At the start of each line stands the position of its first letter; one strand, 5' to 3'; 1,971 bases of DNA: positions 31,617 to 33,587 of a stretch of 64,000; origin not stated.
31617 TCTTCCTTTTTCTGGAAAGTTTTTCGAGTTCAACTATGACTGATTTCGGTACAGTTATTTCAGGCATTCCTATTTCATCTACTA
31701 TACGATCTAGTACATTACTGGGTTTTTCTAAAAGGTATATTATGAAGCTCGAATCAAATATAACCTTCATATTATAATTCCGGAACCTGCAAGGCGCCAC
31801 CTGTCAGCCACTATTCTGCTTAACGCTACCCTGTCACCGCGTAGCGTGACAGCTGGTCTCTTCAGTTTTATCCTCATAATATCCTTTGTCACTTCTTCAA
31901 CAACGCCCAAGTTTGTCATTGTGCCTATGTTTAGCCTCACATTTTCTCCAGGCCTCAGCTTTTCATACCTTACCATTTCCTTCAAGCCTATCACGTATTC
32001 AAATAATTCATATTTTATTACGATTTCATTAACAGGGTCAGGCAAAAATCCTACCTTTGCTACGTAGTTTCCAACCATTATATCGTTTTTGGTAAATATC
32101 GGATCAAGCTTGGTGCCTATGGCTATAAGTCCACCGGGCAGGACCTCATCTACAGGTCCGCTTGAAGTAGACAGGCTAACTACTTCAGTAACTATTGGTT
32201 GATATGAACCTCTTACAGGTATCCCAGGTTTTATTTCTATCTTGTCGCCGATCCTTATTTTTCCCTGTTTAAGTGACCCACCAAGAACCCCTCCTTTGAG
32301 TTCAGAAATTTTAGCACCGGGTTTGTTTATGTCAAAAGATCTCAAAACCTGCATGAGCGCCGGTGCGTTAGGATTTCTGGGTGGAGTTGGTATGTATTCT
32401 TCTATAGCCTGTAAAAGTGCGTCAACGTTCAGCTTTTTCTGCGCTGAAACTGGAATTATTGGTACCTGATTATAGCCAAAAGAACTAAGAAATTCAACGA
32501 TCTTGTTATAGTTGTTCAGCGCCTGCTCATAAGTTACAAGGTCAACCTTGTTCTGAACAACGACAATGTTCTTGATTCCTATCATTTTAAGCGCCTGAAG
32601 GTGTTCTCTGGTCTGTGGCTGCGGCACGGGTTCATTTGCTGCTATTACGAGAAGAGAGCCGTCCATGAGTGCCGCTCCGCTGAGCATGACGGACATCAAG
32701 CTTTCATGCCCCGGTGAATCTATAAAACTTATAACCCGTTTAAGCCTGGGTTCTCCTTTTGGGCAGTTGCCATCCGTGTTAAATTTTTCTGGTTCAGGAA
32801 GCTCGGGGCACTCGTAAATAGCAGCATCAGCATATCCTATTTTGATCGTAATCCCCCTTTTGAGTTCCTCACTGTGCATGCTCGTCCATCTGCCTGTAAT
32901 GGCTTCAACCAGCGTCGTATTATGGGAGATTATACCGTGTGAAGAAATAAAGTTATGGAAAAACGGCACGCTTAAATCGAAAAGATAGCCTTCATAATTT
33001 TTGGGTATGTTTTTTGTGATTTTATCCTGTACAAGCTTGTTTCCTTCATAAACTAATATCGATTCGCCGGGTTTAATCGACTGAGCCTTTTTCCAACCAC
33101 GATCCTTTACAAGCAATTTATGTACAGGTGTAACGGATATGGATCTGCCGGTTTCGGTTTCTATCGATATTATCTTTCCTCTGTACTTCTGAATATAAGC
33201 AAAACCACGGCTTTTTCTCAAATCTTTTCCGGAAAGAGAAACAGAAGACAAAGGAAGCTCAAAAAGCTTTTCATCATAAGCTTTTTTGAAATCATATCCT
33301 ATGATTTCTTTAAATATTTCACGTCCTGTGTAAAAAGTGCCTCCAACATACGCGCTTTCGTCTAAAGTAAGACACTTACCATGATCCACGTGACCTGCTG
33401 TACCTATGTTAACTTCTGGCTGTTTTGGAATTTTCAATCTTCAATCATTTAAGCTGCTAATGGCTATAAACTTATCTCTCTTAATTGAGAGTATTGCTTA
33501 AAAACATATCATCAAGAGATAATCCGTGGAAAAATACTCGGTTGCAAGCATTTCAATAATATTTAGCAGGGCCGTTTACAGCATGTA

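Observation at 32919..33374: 152-aa mini-intein inserted exactly inside the GTP-binding P-loop of aIF2-gamma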

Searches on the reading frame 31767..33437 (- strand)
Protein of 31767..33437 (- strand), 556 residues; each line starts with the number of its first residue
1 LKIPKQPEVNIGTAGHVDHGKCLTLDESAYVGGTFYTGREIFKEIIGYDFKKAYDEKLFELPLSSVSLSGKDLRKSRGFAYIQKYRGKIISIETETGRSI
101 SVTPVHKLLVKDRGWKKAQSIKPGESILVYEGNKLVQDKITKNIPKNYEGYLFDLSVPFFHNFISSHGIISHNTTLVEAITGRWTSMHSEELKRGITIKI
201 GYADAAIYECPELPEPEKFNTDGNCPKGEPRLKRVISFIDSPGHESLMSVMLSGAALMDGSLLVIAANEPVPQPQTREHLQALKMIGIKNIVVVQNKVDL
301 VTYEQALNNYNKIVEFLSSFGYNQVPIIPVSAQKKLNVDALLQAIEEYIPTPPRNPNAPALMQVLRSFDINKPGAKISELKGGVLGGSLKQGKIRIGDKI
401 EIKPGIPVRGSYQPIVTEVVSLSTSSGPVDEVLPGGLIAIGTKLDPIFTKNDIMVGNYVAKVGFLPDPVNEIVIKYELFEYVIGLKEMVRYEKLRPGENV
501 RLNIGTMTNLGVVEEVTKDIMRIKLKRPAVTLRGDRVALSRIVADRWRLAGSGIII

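Call 3: search_protein_families(library=pfam, proteins=[window:31767-33437:-], max_evalue=1)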
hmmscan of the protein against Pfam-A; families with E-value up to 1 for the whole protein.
window:31767-33437:- (556 aa): 10 families
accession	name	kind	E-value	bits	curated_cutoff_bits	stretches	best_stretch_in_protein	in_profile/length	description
PF00009.33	GTP_EFTU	-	2e-32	112.7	26.5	2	183-351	42-188/188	Elongation factor Tu GTP binding domain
PF09173.17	eIF2_C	-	2.8e-25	88.8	22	1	471-555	2-86/86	Initiation factor eIF2 gamma, C terminal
PF14890.11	Intein_splicing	-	1.3e-13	51.4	35.8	2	82-131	43-96/155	Intein splicing domain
PF03144.31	GTP_EFTU_D2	-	1.1e-07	32.6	30.3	1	382-456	1-69/73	Elongation factor Tu domain 2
PF03193.22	RsgA_GTPase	-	0.0014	18.9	30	1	255-347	20-106/174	RsgA GTPase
PF16897.10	MMR_HSR1_Xtn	-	0.0028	18.1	35.2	1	291-347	58-102/106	C-terminal region of MMR_HSR1 domain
PF17516.8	ProQ_C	-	0.032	14.1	23.3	1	492-526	3-37/51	ProQ C-terminal domain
PF07591.16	PT-HINT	-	0.043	14.5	27.7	1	97-173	58-136/137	Pretoxin HINT domain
PF16450.11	Prot_ATP_ID_OB_C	-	0.05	13.9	23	1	480-506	22-48/56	Proteasomal ATPase OB C-terminal domain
PF22200.2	ExsA_N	-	0.081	13.7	27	1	118-171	19-70/136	ExsA N-terminal regulatory domain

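Call 4: search_protein_families(library=ncbifam, proteins=[window:31767-33437:-], max_evalue=1)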
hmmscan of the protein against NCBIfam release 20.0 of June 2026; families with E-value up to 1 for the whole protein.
window:31767-33437:- (556 aa): 49 families (the best 25 are shown)
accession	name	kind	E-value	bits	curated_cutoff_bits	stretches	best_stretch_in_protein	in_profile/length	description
NF003077.0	PRK04000.1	equivalog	1e-164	548.6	315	2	168-555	16-410/412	translation initiation factor IF-2 subunit gamma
TIGR03680.1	eif2g_arch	equivalog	3.3e-161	537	514.5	2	170-555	14-406/407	translation initiation factor IF-2 subunit gamma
TIGR00475.1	selB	equivalog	1.9e-33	116.1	242.25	3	234-404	50-213/581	selenocysteine-specific translation elongation factor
NF009373.0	PRK12736.1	subfamily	2.8e-33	115.3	452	2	233-403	74-246/394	elongation factor Tu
NF000766.0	PRK00049.1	subfamily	6.1e-32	110.9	449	2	234-419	75-261/396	elongation factor Tu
NF009372.0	PRK12735.1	subfamily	8.5e-32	110.4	479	2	233-419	74-261/396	elongation factor Tu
TIGR00485.1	EF-Tu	equivalog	3.8e-31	108.2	522.4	2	233-420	74-260/394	elongation factor Tu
NF011418.0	PRK14845.1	equivalog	1.2e-29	102.8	756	2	146-302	449-592/1049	translation initiation factor IF-2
NF008969.0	PRK12317.1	subfamily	3.6e-23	81.8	502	1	233-472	84-320/426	elongation factor 1-alpha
TIGR00483.1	EF-1_alpha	equivalog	1.6e-18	66.4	540.1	1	234-339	85-196/427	translation elongation factor EF-1 subunit alpha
TIGR02034.1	CysN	subfamily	2.5e-15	56.4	336.1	1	233-371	79-210/406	sulfate adenylyltransferase, large subunit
NF003478.0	PRK05124.1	equivalog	1.2e-14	53.8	590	1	234-348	107-222/475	sulfate adenylyltransferase subunit CysN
NF004035.0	PRK05506.1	subfamily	8.8e-14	50.7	715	1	237-341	107-212/632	bifunctional sulfate adenylyltransferase subunit 1/adenylylsulfate kinase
TIGR00487.1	IF-2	equivalog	2.8e-13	49.5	424.4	1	234-345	135-245/587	translation initiation factor IF-2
TIGR00491.2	aIF-2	equivalog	2.3e-10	39.5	554.75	1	14-307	10-140/591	translation initiation factor IF-2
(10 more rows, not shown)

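Call 6: find_homologous_proteins(query=window:31767-33437:-, max_evalue=1e-10)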
Query window:31767-33437:- (556 aa): 8000 proteins with E <= 1e-10 among 8000 candidates; the best 120 are listed.
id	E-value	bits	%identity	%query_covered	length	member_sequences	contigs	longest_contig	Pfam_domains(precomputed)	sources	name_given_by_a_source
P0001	0.0e+0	1220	99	100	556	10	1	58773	PF09173.18,PF00009.34,PF03144.32,PF14890.12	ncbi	ncbi:MAG: translation initiation factor IF-2 subunit gamma [Nitrososphaeria archaeon]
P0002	0.0e+0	1187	95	100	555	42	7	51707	PF09173.18,PF00009.34,PF03144.32,PF14890.12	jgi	-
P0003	0.0e+0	1179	95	100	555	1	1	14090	PF09173.18,PF00009.34,PF03144.32,PF14890.12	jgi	-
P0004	0.0e+0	1157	92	100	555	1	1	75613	PF09173.18,PF00009.34,PF03144.32,PF14890.12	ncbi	ncbi:MAG: translation initiation factor IF-2 subunit gamma [Nitrososphaeria archaeon]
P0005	0.0e+0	1070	85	100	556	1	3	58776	PF09173.18,PF00009.34,PF03144.32,PF14890.12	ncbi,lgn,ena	-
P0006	0.0e+0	1069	85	100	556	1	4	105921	PF09173.18,PF00009.34,PF03144.32,PF14890.12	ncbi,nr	ncbi:MAG: translation initiation factor IF-2 subunit gamma [Nitrososphaeria archaeon]|nr:translation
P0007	0.0e+0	1069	85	100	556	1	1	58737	PF09173.18,PF00009.34,PF03144.32,PF14890.12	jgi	-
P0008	0.0e+0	1068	84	100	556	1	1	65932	PF09173.18,PF00009.34,PF03144.32,PF14890.12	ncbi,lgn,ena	-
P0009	0.0e+0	1016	80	100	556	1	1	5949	PF09173.18,PF00009.34,PF03144.32,PF14890.12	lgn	-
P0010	4.6e-282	955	75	100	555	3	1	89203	PF09173.18,PF00009.34,PF03144.32,PF14890.12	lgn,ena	-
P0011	1.7e-274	930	73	100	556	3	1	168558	PF09173.18,PF00009.34,PF03144.32,PF14890.12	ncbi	ncbi:MAG: translation initiation factor IF-2 subunit gamma [Nitrososphaeria archaeon]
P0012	9.9e-238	808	64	100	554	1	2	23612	PF09173.18,PF00009.34,PF03144.32,PF14890.12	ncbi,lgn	-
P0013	6.7e-236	802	63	100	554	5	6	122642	PF09173.18,PF00009.34,PF03144.32,PF14890.12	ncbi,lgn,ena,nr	ncbi:MAG: translation initiation factor IF-2 subunit gamma [Nitrososphaerota archaeon]|nr:translatio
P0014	7.7e-236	802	63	100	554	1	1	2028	PF09173.18,PF00009.34,PF03144.32,PF14890.12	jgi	-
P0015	1.6e-234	798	64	100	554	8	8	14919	PF09173.18,PF00009.34,PF03144.32,PF14890.12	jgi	-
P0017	5.2e-230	783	62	100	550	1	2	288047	PF09173.18,PF00009.34,PF03144.32,PF14890.12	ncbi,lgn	-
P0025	1.3e-198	679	73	71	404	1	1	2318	PF09173.18,PF00009.34,PF03144.32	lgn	-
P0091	2.0e-141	490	47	75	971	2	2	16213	PF09173.18,PF00009.34,PF14528.12,PF03144.32,PF14890.12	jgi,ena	-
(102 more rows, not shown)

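Call 32: find_encoding_contigs(protein=P0001, flank=3000, max_places=3)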
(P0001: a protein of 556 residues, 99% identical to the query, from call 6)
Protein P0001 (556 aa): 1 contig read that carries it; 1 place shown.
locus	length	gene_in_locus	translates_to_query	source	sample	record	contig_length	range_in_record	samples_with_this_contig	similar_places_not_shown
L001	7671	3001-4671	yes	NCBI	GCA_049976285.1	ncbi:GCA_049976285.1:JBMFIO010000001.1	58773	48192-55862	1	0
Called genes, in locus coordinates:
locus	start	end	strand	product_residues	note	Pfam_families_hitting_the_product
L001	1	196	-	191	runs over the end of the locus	PF00326:Peptidase_S9 (weak), PF20434:BD-FAE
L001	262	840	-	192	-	PF01066:CDP-OH_P_transf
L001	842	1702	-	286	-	PF00491:Arginase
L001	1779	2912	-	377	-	PF07690:MFS_1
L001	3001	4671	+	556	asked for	PF14890:Intein_splicing (weak), PF00009:GTP_EFTU, PF03144:GTP_EFTU_D2, PF09173:eIF2_C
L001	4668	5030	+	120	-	PF18477:PIN_9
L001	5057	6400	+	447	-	PF02878:PGM_PMM_I, PF02879:PGM_PMM_II, PF02880:PGM_PMM_III, PF00408:PGM_PMM_IV (weak)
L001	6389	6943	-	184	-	PF13238:AAA_18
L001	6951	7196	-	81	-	-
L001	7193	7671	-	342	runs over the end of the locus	PF04406:TP6A_N, PF21180:TOP6A-Spo11_Toprim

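Call 33: find_encoding_contigs(protein=P0002, flank=1500, max_places=1)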
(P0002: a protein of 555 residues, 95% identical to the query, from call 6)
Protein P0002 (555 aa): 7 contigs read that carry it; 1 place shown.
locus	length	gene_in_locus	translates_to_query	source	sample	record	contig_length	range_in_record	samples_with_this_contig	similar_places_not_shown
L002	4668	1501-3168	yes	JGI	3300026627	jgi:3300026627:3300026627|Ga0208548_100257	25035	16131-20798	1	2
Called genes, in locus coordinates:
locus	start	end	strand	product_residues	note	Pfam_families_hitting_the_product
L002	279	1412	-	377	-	PF07690:MFS_1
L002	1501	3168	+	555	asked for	PF14890:Intein_splicing, PF00009:GTP_EFTU, PF03144:GTP_EFTU_D2 (weak), PF09173:eIF2_C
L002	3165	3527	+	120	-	PF18477:PIN_9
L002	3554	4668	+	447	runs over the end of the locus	PF02878:PGM_PMM_I, PF02879:PGM_PMM_II, PF02880:PGM_PMM_III, PF00408:PGM_PMM_IV (weak)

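Call 34: find_encoding_contigs(protein=P0004, flank=1500, max_places=1)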
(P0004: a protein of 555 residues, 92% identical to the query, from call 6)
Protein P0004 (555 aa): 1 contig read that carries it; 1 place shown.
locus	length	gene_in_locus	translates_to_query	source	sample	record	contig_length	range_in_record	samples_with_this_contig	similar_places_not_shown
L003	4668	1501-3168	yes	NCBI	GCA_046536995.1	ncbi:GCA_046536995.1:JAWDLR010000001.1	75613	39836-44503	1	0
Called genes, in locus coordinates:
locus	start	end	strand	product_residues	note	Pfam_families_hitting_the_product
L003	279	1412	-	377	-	PF07690:MFS_1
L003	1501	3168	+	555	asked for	PF14890:Intein_splicing (weak), PF00009:GTP_EFTU, PF03144:GTP_EFTU_D2, PF09173:eIF2_C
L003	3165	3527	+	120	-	PF18477:PIN_9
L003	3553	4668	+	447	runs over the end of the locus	PF02878:PGM_PMM_I, PF02879:PGM_PMM_II, PF02880:PGM_PMM_III, PF00408:PGM_PMM_IV (weak)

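Call 35: find_encoding_contigs(protein=P0006, flank=1500, max_places=1)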
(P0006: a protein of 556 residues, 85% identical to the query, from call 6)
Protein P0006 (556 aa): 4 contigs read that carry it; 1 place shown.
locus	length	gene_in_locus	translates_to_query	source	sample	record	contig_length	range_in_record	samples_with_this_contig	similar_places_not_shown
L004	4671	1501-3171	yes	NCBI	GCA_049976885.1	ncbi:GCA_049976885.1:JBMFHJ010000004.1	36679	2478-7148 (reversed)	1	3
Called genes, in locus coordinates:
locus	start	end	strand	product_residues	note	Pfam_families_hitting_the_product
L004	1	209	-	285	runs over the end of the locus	PF00491:Arginase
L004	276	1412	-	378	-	PF07690:MFS_1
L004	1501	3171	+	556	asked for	PF14890:Intein_splicing, PF00009:GTP_EFTU, PF03144:GTP_EFTU_D2 (weak), PF09173:eIF2_C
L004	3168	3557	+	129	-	PF18477:PIN_9 (weak)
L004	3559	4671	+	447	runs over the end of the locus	PF02878:PGM_PMM_I, PF02879:PGM_PMM_II, PF02880:PGM_PMM_III, PF00408:PGM_PMM_IV (weak)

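Call 36: find_encoding_contigs(protein=P0009, flank=1500, max_places=1)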
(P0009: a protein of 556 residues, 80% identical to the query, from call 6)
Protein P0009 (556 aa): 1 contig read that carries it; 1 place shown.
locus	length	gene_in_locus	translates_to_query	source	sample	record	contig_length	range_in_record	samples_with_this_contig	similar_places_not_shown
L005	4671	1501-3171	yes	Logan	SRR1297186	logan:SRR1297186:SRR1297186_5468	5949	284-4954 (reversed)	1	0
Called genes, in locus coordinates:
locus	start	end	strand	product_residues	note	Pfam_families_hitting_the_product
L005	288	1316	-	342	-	PF07690:MFS_1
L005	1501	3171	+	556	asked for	PF14890:Intein_splicing, PF00009:GTP_EFTU, PF03144:GTP_EFTU_D2, PF09173:eIF2_C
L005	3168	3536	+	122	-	PF18477:PIN_9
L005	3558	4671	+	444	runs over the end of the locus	PF02878:PGM_PMM_I, PF02879:PGM_PMM_II, PF02880:PGM_PMM_III, PF00408:PGM_PMM_IV (weak)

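Call 37: find_encoding_contigs(protein=P0010, flank=1500, max_places=1)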
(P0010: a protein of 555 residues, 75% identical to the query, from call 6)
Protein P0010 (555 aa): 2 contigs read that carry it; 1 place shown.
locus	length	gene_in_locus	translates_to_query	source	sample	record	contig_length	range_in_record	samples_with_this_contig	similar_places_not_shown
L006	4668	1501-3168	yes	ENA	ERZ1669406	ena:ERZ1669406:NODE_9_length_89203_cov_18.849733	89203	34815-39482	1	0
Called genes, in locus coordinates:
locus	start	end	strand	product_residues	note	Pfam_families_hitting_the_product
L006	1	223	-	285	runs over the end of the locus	PF00491:Arginase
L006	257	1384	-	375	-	PF07690:MFS_1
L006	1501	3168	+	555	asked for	PF14890:Intein_splicing (weak), PF00009:GTP_EFTU, PF03144:GTP_EFTU_D2 (weak), PF09173:eIF2_C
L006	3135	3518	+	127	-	PF18477:PIN_9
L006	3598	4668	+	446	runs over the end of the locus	PF02878:PGM_PMM_I, PF02879:PGM_PMM_II, PF02880:PGM_PMM_III, PF00408:PGM_PMM_IV (weak)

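Call 38: find_encoding_contigs(protein=P0011, flank=1500, max_places=1)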
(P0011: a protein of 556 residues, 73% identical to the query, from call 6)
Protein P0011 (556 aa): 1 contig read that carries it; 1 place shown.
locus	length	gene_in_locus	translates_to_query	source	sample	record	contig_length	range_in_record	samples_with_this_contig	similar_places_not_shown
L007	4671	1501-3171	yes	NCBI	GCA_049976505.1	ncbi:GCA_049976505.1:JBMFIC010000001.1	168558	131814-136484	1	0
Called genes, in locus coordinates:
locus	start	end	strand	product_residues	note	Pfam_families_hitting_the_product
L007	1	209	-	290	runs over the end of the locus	PF00491:Arginase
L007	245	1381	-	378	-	PF07690:MFS_1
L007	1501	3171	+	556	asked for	PF14890:Intein_splicing (weak), PF00009:GTP_EFTU, PF03144:GTP_EFTU_D2 (faint), PF09173:eIF2_C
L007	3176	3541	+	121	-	PF18477:PIN_9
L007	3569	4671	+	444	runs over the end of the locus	PF02878:PGM_PMM_I, PF02879:PGM_PMM_II, PF02880:PGM_PMM_III, PF00408:PGM_PMM_IV (weak)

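Call 39: find_encoding_contigs(protein=P0025, flank=1500, max_places=2)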
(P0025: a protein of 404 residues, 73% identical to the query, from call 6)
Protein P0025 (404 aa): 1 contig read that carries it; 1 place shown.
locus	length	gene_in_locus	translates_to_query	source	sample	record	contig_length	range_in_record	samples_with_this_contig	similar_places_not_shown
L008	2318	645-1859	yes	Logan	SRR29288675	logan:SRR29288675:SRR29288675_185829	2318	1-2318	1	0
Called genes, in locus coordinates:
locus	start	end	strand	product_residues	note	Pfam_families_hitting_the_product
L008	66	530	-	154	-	-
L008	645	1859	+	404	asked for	PF00009:GTP_EFTU, PF03144:GTP_EFTU_D2 (weak), PF09173:eIF2_C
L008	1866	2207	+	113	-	PF18477:PIN_9 (weak)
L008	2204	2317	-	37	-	?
